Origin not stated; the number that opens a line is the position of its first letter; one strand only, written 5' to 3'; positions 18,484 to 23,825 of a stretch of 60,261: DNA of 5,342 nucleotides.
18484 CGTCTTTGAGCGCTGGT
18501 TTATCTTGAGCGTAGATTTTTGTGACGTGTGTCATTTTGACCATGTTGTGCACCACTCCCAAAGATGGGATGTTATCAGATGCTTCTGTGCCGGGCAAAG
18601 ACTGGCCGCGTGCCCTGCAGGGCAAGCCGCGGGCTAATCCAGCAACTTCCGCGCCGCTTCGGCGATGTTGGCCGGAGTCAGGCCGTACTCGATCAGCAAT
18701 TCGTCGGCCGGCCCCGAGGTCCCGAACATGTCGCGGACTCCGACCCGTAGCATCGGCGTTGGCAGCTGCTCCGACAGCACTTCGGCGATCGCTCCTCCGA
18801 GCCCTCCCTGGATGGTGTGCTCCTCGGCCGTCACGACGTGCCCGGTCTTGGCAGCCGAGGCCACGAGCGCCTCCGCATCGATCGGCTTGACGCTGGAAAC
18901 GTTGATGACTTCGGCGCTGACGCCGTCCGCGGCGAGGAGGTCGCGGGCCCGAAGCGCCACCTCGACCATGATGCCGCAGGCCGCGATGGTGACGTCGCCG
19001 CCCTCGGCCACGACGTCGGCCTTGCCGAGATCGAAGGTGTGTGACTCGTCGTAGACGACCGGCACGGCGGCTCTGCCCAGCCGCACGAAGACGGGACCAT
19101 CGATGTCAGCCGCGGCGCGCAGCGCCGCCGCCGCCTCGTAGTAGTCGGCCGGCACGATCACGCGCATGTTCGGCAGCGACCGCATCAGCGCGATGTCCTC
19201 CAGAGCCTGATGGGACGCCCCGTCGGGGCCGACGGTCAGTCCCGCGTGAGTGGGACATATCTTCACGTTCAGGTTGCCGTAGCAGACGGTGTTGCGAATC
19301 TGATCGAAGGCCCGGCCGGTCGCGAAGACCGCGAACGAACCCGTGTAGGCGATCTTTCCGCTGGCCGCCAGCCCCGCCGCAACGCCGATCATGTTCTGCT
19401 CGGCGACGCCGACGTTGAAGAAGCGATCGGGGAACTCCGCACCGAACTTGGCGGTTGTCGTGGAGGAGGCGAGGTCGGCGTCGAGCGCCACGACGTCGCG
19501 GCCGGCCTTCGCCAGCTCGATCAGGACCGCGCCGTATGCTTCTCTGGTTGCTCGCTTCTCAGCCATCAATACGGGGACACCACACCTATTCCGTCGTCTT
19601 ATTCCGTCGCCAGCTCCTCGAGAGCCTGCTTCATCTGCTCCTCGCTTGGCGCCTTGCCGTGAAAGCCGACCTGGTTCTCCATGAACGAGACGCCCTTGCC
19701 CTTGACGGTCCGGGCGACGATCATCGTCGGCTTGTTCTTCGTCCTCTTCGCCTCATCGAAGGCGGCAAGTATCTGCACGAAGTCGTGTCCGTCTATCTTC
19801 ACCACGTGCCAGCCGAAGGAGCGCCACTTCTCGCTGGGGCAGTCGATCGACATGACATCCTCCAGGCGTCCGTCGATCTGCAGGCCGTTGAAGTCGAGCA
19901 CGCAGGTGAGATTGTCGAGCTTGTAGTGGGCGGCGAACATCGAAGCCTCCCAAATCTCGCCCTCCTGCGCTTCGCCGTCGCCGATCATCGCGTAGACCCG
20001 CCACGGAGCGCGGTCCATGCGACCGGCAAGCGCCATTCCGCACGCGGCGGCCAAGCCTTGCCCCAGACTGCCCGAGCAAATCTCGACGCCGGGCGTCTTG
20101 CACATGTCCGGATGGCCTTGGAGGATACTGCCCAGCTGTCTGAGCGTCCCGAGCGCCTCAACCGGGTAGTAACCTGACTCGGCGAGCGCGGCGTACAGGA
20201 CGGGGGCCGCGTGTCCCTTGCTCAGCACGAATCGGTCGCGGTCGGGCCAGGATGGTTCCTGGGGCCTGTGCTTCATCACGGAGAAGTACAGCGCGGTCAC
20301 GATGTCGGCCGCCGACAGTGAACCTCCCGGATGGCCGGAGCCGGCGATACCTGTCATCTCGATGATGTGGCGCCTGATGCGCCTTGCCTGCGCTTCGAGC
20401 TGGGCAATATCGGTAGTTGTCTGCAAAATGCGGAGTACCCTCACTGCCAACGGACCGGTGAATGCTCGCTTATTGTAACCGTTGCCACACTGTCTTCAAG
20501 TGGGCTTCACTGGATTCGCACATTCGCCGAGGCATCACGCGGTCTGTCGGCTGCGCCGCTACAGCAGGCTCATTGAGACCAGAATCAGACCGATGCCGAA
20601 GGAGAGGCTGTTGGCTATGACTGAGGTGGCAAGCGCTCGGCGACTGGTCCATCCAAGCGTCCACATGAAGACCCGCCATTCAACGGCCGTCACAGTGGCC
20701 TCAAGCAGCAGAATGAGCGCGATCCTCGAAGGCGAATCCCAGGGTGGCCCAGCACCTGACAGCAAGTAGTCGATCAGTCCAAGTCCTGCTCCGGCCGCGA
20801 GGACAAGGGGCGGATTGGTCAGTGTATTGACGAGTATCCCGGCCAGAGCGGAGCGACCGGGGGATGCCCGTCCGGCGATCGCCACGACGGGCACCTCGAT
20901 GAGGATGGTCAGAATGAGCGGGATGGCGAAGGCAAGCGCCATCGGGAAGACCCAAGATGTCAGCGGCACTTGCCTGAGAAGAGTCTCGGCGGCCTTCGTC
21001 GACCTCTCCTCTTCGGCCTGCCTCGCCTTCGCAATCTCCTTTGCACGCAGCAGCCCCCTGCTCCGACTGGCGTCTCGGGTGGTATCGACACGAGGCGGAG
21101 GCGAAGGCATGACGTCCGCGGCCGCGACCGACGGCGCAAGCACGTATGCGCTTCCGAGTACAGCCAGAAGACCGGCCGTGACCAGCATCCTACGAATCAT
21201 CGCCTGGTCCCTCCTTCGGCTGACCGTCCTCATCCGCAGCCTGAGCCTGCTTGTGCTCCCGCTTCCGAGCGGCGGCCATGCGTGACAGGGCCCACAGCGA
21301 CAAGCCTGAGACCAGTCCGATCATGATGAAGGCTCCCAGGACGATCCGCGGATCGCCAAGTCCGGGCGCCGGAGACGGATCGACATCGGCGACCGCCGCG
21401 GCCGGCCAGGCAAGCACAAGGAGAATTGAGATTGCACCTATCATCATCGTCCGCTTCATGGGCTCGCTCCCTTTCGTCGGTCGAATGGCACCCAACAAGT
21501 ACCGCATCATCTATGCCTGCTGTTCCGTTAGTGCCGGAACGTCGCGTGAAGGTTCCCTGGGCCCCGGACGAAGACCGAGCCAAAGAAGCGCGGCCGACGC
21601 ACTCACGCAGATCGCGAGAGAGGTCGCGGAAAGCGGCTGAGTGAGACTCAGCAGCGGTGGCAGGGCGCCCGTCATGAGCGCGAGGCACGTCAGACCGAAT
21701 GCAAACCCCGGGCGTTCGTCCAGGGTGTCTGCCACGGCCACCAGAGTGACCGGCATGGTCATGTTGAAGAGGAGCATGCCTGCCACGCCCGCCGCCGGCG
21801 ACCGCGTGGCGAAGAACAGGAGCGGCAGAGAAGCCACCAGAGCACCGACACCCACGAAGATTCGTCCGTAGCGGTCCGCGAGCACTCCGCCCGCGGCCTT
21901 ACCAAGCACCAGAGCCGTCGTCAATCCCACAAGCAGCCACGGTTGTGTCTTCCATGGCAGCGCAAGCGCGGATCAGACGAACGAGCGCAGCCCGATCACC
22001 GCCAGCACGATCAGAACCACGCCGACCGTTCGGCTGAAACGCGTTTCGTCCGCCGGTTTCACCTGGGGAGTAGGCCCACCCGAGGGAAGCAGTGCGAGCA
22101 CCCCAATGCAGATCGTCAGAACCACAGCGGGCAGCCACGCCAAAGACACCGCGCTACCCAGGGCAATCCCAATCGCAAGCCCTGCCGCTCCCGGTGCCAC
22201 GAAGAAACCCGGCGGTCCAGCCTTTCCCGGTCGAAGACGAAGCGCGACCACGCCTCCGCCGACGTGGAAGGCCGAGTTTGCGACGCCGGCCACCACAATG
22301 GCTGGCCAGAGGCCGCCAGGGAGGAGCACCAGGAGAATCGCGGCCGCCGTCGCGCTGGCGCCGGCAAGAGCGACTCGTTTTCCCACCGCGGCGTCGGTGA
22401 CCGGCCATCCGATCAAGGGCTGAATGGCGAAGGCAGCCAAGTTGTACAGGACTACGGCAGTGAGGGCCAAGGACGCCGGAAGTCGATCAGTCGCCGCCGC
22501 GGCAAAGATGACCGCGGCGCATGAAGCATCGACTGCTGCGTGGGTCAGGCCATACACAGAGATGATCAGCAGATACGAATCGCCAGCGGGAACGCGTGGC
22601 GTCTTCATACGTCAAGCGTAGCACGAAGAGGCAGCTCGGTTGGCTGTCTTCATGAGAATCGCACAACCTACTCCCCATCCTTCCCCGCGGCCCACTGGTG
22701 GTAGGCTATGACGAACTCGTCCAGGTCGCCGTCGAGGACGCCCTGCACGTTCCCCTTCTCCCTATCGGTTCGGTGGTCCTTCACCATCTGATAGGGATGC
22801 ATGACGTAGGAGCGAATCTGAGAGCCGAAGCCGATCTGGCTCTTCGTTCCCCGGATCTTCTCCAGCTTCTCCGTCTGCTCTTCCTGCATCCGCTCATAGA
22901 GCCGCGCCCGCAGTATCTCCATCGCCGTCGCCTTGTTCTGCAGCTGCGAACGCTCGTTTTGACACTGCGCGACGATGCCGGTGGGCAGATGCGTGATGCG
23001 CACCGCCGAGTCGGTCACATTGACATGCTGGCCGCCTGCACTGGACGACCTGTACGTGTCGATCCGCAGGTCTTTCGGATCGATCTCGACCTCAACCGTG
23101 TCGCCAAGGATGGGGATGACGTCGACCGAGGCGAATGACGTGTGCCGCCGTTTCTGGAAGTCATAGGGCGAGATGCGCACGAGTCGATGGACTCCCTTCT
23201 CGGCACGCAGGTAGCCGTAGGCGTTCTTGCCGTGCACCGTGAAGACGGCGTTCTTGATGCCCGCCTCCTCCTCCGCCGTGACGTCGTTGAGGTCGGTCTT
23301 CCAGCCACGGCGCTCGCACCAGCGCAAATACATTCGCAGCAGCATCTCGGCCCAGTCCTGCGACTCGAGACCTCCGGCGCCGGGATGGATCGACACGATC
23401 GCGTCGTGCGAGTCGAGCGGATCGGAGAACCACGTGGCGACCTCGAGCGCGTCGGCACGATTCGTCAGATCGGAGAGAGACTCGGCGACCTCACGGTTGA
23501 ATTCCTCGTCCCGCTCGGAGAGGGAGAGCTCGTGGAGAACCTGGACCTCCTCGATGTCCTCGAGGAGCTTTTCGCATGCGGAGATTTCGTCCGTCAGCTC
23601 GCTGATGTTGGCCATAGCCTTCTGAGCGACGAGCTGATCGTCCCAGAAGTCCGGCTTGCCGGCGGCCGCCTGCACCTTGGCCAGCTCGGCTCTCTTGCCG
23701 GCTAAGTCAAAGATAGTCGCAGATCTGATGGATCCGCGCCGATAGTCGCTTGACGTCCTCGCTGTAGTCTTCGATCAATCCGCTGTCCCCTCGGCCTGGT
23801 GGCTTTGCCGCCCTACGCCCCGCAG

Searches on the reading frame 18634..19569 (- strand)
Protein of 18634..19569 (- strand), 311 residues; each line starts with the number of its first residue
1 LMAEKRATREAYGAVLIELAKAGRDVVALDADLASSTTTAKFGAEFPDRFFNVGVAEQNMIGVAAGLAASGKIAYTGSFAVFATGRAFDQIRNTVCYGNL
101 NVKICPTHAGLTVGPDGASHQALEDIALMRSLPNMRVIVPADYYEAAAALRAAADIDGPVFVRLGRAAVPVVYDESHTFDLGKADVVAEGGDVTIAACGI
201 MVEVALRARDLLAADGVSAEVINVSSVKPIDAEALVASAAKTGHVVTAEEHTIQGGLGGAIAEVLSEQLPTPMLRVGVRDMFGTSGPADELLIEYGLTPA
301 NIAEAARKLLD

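Call 56: search_protein_families(library=pfam, proteins=[window:18634-19569:-], max_evalue=0.00001)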
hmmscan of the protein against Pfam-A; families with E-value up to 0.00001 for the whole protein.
window:18634-19569:- (311 aa): 3 families
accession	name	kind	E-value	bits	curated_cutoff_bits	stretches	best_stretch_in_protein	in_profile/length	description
PF02779.29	Transket_pyr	-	1.1e-48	165.5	27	1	5-170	2-173/174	Transketolase, pyrimidine binding domain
PF02780.25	Transketolase_C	-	9e-35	119.7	25.9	1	182-302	1-124/124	Transketolase, C-terminal domain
PF22613.1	Transketolase_C_1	-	1.2e-06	29.1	27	1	190-298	11-113/113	Transketolase-like TK C-terminal domain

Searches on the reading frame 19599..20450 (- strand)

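Call 56: search_protein_families(library=pfam, proteins=[window:19599-20450:-], max_evalue=0.00001)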
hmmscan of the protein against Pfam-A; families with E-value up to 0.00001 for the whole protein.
window:19599-20450:- (283 aa): 4 families
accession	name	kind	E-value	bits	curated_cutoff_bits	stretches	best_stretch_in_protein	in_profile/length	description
PF00456.26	Transketolase_N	-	9.1e-65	219.3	22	1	24-280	8-275/334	Transketolase, thiamine diphosphate binding domain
PF13292.11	DXP_synthase_N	-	1.4e-10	41.3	21.2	1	14-193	14-176/274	1-deoxy-D-xylulose-5-phosphate synthase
PF00676.26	E1_dh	-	2.3e-10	40.4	22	1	125-253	99-229/300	Dehydrogenase E1 component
PF09364.15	XFP_N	-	6.4e-06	25.7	23.7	0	117-228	130-241/364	XFP N-terminal domain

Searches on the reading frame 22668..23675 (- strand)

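Call 12: search_protein_families(library=pfam, proteins=[window:22668-23675:-], max_evalue=0.001)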
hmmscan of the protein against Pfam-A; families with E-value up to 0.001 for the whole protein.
window:22668-23675:- (335 aa): 2 families
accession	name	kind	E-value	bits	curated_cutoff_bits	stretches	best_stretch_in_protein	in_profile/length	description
PF03462.23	PCRF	-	7.8e-56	189.4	24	1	2-184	9-194/194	PCRF domain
PF00472.26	RF-1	-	7.1e-44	148.9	35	1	193-302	2-116/116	RF-1 domain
